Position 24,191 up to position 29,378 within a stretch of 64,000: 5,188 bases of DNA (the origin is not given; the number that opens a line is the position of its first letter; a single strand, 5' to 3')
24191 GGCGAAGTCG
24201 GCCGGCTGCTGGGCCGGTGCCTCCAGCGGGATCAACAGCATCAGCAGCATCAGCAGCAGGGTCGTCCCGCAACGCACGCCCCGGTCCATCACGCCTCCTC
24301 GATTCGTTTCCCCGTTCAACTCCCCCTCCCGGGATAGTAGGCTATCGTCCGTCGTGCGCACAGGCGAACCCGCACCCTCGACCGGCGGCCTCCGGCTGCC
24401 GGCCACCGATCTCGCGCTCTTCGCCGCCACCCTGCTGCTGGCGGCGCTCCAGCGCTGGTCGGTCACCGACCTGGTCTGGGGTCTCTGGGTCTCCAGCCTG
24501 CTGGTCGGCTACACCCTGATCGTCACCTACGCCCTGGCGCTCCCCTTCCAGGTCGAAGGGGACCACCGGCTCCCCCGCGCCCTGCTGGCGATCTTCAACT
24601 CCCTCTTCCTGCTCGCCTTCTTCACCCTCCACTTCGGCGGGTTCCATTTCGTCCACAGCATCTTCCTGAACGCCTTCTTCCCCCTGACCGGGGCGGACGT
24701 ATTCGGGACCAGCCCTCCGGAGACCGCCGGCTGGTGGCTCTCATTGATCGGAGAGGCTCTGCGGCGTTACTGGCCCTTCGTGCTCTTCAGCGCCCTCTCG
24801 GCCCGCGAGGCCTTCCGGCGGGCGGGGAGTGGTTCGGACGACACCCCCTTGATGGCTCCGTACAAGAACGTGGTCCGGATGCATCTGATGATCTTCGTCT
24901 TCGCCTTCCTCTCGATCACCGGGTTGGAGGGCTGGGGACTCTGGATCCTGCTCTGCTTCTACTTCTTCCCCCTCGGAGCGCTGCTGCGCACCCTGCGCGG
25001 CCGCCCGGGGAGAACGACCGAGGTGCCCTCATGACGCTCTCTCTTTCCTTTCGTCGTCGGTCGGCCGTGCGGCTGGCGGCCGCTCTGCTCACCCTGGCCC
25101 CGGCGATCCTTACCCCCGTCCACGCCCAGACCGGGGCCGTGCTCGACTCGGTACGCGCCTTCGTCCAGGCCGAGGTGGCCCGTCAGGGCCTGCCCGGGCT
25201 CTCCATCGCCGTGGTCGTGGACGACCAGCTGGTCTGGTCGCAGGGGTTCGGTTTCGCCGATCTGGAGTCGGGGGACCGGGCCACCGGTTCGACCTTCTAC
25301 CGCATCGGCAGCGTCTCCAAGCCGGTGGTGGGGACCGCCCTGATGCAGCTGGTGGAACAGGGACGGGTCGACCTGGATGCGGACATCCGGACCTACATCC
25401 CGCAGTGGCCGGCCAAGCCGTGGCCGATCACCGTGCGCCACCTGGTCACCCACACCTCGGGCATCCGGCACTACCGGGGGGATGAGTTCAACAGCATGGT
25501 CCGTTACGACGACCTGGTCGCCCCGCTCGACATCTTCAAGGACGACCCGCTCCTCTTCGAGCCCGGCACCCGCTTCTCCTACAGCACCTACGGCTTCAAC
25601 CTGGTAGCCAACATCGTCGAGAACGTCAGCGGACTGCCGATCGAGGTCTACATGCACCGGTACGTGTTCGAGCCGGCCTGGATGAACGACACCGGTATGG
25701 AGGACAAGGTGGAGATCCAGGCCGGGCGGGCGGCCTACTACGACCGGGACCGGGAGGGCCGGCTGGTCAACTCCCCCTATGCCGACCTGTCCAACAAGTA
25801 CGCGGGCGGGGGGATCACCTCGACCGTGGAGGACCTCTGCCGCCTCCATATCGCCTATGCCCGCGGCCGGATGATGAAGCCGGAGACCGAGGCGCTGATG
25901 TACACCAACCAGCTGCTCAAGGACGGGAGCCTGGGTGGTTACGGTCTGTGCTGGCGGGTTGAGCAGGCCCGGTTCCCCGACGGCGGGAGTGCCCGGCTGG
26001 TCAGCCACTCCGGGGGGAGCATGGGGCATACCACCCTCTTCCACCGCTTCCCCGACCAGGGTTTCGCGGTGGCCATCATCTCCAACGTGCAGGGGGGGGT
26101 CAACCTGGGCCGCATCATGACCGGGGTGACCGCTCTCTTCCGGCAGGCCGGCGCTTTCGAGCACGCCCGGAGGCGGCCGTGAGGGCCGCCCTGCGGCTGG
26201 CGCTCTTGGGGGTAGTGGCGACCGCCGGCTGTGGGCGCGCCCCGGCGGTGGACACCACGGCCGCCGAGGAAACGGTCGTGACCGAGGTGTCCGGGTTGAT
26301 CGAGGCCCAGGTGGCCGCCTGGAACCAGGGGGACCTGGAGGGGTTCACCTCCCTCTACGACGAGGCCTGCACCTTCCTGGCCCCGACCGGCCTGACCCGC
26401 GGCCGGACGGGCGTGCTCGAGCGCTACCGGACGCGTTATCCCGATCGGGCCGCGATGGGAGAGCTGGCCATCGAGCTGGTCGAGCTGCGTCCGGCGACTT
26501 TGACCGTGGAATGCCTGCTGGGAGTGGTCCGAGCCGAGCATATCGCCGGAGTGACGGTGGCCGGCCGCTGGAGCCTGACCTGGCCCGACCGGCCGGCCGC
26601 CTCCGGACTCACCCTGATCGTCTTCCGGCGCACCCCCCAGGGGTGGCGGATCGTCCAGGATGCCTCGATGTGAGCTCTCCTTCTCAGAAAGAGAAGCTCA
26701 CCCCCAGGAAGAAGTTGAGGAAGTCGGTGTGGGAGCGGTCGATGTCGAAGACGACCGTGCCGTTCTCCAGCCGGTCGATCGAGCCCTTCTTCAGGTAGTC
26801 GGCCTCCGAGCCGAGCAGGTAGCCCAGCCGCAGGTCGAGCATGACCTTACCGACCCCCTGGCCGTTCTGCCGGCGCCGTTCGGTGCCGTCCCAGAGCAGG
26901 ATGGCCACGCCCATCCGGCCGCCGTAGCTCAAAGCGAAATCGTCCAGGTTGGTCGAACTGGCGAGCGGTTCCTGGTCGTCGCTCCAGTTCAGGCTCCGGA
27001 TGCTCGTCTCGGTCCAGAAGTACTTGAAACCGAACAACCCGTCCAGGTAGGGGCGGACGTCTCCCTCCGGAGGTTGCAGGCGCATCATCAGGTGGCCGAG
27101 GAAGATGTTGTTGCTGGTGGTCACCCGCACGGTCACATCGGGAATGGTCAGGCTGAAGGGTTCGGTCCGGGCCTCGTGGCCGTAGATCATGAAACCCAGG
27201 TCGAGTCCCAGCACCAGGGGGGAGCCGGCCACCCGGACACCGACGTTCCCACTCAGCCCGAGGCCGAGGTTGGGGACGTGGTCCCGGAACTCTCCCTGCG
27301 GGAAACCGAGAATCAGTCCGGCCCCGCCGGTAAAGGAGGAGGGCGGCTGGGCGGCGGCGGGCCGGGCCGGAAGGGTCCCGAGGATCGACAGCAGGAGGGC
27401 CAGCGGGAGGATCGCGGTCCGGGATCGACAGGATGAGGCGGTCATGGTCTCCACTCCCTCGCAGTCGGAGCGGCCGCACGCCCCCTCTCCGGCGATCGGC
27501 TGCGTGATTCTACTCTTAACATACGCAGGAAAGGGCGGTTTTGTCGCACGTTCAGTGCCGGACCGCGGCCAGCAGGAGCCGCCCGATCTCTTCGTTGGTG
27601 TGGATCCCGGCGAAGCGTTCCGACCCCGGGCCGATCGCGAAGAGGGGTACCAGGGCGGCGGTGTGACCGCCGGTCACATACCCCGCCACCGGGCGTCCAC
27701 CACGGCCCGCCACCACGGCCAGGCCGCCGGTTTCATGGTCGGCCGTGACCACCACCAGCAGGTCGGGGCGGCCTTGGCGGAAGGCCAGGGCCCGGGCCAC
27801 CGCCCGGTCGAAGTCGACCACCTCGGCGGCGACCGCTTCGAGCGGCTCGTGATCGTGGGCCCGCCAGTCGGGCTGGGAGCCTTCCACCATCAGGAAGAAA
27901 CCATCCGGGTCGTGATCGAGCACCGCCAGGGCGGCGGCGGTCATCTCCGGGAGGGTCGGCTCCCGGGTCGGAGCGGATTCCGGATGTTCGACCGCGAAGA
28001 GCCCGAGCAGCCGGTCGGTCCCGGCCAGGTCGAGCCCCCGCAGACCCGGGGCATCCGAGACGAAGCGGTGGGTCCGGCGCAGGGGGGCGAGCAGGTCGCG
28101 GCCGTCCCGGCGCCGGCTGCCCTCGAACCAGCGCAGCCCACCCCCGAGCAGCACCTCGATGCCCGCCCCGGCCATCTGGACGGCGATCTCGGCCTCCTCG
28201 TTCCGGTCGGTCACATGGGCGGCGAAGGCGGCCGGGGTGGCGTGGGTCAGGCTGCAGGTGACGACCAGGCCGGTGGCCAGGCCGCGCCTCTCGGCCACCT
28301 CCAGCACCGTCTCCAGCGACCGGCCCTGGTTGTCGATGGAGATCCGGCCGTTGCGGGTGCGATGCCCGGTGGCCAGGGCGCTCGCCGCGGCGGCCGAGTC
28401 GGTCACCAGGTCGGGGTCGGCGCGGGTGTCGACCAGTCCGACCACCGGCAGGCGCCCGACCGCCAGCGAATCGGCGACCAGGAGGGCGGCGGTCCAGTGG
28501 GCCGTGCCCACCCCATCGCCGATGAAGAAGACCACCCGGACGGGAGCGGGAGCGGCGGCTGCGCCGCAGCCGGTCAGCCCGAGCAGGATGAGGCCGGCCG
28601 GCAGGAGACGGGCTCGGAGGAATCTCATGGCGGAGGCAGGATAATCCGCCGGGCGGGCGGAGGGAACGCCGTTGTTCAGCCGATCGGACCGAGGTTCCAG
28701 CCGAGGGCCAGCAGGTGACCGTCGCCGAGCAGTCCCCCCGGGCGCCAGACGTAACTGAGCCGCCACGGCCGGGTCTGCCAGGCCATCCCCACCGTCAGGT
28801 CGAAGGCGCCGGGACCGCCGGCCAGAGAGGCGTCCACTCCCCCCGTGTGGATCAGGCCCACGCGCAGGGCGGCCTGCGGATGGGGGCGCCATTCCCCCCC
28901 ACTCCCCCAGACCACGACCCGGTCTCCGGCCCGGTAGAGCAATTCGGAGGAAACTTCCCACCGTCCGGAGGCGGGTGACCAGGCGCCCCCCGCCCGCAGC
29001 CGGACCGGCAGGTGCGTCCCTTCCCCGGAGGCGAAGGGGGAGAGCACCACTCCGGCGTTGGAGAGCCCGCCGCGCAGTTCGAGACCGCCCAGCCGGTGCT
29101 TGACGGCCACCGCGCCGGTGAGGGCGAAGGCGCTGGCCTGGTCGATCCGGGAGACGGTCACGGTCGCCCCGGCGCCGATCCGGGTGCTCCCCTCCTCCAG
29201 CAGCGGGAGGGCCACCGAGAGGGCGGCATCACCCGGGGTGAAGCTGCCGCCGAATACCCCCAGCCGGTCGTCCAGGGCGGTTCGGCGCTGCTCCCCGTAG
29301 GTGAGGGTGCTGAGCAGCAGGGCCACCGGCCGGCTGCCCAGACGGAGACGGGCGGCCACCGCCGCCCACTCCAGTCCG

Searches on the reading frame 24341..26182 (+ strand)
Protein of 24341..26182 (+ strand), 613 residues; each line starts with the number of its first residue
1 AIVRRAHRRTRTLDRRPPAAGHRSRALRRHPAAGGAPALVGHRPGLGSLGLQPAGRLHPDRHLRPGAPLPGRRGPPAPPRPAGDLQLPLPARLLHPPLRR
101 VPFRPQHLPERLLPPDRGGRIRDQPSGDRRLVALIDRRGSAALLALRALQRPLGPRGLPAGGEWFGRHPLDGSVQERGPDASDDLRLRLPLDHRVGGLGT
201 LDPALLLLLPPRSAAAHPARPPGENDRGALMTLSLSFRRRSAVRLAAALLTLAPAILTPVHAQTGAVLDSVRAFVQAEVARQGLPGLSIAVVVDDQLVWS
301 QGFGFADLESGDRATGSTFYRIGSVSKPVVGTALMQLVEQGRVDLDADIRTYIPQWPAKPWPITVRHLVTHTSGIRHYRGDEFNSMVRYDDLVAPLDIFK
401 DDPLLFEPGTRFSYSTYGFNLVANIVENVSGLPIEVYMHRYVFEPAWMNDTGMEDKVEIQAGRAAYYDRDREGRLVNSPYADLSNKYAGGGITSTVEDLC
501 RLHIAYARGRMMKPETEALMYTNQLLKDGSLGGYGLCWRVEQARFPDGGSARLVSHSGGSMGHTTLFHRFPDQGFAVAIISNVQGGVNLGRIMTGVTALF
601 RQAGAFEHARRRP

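Call 53: search_protein_families(library=pfam, proteins=[window:24341-26182:+], max_evalue=0.0001)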
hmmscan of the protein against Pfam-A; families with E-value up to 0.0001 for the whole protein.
window:24341-26182:+ (613 aa): 1 family
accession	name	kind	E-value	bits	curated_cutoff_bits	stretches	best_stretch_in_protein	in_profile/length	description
PF00144.29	Beta-lactamase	-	2.9e-68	230.9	27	1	271-586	1-313/329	Beta-lactamase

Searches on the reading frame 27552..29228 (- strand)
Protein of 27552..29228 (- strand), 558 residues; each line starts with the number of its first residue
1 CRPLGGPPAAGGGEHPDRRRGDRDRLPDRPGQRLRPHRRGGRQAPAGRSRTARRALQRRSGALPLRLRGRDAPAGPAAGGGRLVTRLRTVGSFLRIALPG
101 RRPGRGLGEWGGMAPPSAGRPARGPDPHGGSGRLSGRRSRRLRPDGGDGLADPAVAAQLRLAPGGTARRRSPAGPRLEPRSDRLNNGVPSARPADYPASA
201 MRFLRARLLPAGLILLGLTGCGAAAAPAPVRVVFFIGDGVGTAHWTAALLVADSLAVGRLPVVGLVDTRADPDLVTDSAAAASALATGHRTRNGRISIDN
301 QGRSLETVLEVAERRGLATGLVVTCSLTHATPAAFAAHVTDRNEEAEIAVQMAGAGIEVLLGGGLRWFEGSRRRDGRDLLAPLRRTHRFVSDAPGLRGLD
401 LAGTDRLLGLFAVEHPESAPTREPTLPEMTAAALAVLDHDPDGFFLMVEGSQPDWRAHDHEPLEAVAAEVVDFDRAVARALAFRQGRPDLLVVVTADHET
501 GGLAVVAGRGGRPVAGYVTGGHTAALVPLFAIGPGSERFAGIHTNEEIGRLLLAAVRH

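Call 53: search_protein_families(library=pfam, proteins=[window:27552-29228:-], max_evalue=0.0001)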
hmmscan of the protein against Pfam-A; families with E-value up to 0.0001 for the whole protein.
window:27552-29228:- (558 aa): 1 family
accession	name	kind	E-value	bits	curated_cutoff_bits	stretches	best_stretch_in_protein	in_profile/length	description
PF00245.25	Alk_phosphatase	-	1.3e-65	222.4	24.4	1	232-503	4-320/423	Alkaline phosphatase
